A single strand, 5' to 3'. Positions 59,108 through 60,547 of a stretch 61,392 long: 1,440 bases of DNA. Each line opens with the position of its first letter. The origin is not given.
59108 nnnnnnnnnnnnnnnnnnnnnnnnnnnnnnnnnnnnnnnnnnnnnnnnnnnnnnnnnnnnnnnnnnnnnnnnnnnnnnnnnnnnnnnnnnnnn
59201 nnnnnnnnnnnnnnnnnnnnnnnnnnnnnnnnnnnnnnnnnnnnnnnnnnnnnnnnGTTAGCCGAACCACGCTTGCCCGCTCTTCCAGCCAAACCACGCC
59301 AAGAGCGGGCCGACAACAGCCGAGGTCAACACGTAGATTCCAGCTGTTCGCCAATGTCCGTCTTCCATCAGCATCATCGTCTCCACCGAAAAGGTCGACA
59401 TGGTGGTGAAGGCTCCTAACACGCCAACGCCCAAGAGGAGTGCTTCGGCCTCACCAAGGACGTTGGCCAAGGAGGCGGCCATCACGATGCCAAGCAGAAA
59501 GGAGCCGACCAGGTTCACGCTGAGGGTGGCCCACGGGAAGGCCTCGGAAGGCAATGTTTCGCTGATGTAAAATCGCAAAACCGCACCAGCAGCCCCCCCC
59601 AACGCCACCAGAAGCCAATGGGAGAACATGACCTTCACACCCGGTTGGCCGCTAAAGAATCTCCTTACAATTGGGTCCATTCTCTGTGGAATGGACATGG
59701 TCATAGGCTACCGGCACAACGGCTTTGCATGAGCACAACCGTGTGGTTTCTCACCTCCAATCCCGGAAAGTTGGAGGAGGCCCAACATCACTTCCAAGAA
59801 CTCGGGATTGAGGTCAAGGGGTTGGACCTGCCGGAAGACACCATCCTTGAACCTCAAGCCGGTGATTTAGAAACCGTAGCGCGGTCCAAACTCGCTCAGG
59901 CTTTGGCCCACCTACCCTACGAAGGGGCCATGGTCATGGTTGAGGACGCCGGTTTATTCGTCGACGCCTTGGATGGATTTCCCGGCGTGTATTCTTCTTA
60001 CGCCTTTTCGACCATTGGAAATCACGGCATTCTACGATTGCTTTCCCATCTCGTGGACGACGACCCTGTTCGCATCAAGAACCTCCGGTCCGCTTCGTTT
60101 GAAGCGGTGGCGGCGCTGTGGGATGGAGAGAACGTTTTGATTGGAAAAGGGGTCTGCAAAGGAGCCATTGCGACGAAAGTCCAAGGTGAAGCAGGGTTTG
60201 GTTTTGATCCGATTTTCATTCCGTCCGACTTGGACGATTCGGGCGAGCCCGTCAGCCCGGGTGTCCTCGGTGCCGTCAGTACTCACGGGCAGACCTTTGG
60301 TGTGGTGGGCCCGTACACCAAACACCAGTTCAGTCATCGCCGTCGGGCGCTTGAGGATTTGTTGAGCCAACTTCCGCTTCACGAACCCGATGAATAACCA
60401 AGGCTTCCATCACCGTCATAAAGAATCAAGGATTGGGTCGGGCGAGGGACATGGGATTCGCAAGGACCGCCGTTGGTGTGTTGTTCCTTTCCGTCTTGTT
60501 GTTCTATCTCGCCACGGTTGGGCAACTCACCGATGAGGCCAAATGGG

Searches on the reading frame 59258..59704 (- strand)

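Call 54: search_protein_families(library=pfam, proteins=[window:59258-59704:-], max_evalue=0.01)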
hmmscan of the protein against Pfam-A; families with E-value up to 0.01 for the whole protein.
window:59258-59704:- (148 aa): 1 family
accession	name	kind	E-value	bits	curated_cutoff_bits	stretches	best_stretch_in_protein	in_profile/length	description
PF02537.21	CRCB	-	5.7e-28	97.7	32.9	1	31-140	1-103/103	CrcB-like protein, Camphor Resistance (CrcB)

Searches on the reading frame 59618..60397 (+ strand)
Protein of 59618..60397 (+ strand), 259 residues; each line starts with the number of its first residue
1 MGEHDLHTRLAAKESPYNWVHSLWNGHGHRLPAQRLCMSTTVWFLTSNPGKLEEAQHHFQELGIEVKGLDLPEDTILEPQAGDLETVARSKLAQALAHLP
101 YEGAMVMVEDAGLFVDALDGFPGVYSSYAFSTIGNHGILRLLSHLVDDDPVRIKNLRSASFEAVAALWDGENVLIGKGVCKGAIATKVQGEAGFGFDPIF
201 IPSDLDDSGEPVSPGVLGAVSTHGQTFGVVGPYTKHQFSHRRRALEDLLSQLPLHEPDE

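Call 54: search_protein_families(library=pfam, proteins=[window:59618-60397:+], max_evalue=0.01)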
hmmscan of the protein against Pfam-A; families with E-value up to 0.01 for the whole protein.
window:59618-60397:+ (259 aa): 1 family
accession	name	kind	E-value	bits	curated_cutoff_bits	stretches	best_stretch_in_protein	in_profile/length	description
PF01725.21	Ham1p_like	-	1.3e-37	130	22.5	1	42-250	1-185/186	Ham1 family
